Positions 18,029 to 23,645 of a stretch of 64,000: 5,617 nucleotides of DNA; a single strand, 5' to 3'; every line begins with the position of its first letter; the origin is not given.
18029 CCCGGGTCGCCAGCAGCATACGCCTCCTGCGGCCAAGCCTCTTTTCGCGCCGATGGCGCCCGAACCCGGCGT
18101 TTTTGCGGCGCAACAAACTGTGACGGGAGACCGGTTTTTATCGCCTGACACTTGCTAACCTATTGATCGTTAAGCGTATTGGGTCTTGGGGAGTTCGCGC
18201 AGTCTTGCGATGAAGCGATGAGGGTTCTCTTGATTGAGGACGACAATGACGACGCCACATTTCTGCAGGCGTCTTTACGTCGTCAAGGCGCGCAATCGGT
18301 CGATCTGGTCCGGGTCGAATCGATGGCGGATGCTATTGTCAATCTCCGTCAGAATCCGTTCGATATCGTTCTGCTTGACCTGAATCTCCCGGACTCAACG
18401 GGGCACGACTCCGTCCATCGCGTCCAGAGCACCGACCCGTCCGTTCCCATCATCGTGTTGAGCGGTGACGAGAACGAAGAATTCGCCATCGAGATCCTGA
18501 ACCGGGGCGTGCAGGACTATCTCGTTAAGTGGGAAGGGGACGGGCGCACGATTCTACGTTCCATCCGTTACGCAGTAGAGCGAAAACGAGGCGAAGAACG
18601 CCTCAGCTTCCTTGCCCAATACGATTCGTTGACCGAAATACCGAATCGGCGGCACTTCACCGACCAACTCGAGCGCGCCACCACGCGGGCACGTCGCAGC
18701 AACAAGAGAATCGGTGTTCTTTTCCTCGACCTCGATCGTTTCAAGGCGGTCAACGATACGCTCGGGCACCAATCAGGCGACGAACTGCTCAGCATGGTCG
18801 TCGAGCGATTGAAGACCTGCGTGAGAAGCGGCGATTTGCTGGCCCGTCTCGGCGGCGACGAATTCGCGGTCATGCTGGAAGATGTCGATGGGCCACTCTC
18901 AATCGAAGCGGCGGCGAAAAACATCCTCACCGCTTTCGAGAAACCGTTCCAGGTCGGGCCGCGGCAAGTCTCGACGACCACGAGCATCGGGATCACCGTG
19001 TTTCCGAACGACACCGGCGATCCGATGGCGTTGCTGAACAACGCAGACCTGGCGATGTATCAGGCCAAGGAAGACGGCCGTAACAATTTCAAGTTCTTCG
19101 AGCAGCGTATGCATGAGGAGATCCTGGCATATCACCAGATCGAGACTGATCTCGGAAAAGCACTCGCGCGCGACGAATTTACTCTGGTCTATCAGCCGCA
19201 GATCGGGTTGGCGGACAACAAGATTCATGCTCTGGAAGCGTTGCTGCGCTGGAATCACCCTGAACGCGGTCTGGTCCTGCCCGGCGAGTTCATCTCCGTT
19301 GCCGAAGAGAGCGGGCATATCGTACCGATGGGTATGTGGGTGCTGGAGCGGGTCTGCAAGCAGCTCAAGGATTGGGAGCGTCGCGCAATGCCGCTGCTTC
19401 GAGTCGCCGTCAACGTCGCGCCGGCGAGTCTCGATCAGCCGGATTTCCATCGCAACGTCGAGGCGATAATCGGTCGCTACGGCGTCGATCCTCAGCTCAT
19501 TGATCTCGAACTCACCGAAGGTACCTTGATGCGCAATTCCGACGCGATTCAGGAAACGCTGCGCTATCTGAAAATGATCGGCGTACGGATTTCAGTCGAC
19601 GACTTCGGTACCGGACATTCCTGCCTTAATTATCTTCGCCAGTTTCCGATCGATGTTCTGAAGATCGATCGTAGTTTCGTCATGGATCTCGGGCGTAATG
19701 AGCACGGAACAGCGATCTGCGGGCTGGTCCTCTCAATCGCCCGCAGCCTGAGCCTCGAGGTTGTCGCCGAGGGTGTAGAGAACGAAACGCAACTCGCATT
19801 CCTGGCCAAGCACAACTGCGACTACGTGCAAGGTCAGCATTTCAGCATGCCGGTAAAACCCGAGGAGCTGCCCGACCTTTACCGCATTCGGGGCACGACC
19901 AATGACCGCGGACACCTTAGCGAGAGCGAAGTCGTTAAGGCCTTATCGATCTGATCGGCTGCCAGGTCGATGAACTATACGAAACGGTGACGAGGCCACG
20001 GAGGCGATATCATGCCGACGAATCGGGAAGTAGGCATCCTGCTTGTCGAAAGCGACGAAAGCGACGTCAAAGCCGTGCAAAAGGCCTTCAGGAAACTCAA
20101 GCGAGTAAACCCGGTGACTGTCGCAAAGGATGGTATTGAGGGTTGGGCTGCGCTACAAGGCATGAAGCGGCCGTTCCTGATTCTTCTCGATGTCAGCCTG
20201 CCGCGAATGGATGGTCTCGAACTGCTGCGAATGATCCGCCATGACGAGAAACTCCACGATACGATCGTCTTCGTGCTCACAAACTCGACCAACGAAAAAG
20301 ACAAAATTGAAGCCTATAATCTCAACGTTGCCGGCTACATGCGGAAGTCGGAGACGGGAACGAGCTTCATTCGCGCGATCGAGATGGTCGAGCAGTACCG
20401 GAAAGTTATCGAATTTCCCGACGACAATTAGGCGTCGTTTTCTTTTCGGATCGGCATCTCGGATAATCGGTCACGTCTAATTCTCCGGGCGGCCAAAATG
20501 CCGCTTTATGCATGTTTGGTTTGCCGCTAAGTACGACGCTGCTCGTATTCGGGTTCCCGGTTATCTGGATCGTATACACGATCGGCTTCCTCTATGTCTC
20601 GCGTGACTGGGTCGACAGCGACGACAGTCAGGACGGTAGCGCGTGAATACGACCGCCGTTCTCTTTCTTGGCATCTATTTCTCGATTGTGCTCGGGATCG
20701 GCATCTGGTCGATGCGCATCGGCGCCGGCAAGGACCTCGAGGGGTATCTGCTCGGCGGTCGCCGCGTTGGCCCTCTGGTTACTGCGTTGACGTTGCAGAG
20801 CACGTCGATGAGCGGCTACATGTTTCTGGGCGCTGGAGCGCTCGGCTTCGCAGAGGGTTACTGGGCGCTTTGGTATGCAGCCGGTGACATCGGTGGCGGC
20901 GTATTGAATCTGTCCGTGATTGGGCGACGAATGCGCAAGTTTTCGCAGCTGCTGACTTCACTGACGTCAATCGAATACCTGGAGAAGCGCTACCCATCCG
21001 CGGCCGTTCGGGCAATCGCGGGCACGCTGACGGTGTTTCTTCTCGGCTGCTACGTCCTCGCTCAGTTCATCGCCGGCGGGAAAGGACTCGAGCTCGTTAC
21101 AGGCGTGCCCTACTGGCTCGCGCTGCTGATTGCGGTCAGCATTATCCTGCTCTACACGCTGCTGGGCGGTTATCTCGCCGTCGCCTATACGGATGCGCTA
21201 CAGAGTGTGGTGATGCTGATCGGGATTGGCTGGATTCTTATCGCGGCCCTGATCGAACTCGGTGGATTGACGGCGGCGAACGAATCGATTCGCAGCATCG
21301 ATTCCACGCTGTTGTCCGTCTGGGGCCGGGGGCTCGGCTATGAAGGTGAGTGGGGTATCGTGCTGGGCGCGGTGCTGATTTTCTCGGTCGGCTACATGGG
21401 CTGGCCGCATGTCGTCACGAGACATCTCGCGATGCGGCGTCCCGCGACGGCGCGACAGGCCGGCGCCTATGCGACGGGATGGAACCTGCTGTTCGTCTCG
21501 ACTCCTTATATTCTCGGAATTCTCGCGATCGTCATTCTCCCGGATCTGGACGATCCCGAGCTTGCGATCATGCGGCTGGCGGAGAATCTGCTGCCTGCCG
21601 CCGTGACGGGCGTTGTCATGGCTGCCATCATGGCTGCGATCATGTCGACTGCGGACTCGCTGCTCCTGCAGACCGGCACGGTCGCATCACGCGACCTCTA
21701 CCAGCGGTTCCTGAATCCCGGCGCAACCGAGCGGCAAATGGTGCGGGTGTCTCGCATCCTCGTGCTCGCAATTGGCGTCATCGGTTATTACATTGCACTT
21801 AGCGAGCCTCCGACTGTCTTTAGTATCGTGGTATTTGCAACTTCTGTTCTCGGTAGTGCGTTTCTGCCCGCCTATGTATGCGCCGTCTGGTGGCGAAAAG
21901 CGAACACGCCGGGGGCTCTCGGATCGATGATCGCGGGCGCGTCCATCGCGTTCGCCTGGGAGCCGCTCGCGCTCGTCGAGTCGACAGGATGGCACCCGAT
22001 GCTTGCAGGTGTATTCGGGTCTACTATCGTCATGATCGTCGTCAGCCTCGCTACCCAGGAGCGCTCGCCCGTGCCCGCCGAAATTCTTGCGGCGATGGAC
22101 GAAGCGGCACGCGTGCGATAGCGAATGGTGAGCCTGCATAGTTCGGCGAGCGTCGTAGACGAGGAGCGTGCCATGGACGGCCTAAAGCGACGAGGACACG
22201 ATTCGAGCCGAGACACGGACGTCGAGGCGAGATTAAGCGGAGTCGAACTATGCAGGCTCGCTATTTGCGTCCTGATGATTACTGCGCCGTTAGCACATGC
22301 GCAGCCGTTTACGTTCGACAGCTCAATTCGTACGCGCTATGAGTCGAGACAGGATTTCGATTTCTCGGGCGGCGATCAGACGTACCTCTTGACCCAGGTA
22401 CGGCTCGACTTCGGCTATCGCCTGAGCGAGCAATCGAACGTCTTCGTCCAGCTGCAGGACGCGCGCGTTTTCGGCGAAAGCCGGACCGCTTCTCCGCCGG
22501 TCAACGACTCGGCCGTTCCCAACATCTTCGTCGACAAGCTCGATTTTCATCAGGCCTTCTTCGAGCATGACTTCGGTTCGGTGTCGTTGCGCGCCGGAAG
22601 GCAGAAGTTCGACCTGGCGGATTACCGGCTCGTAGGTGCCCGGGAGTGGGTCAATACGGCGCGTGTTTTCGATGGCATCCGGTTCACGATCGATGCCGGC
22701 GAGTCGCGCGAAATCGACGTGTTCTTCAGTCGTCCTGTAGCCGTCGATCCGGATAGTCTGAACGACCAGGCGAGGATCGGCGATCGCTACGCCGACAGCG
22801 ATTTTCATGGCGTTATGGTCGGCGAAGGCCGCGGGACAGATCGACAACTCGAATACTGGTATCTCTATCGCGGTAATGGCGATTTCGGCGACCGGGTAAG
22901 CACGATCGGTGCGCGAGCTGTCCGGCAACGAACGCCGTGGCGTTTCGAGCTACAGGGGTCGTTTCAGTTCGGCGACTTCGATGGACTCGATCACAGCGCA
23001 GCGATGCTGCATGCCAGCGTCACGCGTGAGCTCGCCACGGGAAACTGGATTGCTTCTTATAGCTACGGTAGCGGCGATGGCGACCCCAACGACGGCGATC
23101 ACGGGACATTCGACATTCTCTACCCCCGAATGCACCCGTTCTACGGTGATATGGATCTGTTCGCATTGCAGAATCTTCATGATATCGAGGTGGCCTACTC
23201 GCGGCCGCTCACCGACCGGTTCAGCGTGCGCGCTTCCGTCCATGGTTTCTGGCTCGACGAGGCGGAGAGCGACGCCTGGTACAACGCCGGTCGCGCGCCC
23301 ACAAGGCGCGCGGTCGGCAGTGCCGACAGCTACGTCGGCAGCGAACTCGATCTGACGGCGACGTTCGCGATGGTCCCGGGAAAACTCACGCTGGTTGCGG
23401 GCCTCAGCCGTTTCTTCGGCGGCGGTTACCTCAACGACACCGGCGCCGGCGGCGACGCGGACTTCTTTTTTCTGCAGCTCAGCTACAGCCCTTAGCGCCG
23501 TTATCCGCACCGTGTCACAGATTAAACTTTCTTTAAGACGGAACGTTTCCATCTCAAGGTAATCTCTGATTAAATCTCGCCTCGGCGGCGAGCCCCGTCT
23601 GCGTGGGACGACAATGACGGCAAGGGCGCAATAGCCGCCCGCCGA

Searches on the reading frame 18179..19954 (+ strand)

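Call 22: search_protein_families(library=pfam, proteins=[window:18179-19954:+], max_evalue=0.00001)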
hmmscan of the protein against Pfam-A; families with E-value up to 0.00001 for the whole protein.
window:18179-19954:+ (591 aa): 3 families
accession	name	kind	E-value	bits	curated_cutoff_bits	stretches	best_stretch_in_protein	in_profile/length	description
PF00563.25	EAL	-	4.2e-72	242.8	31.3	1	324-558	3-236/236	EAL domain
PF00990.26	GGDEF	-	1.1e-52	178.4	23.8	1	146-303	1-161/161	Diguanylate cyclase, GGDEF domain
PF00072.30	Response_reg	-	3.8e-19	69.3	30.2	1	16-118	1-100/111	Response regulator receiver domain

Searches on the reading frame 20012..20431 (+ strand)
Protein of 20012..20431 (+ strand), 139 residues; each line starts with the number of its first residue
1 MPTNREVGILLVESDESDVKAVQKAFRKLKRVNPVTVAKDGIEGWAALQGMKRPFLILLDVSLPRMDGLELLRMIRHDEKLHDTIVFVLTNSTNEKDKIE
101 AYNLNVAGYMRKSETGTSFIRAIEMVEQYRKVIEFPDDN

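Call 91: search_protein_families(library=pfam, proteins=[window:20012-20431:+], max_evalue=0.001)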
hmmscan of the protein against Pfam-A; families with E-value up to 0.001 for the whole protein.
window:20012-20431:+ (139 aa): 1 family
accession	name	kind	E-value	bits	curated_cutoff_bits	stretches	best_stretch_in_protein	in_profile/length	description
PF00072.30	Response_reg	-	9.1e-16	58.5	30.2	1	9-122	1-109/111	Response regulator receiver domain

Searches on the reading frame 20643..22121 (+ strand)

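Call 22: search_protein_families(library=pfam, proteins=[window:20643-22121:+], max_evalue=0.00001)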
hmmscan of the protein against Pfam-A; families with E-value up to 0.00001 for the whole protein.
window:20643-22121:+ (492 aa): 1 family
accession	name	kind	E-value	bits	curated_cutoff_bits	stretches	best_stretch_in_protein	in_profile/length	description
PF00474.23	SSF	-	2e-69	234.9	22.8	1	35-432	1-406/406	Sodium:solute symporter family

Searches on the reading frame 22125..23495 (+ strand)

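Call 22: search_protein_families(library=pfam, proteins=[window:22125-23495:+], max_evalue=0.00001)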
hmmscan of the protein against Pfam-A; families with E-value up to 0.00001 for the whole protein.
window:22125-23495:+ (456 aa): 1 family
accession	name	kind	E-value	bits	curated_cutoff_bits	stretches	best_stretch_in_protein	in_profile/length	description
PF13372.12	Alginate_exp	-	6.3e-46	157.4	25.2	1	63-438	4-383/395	Alginate export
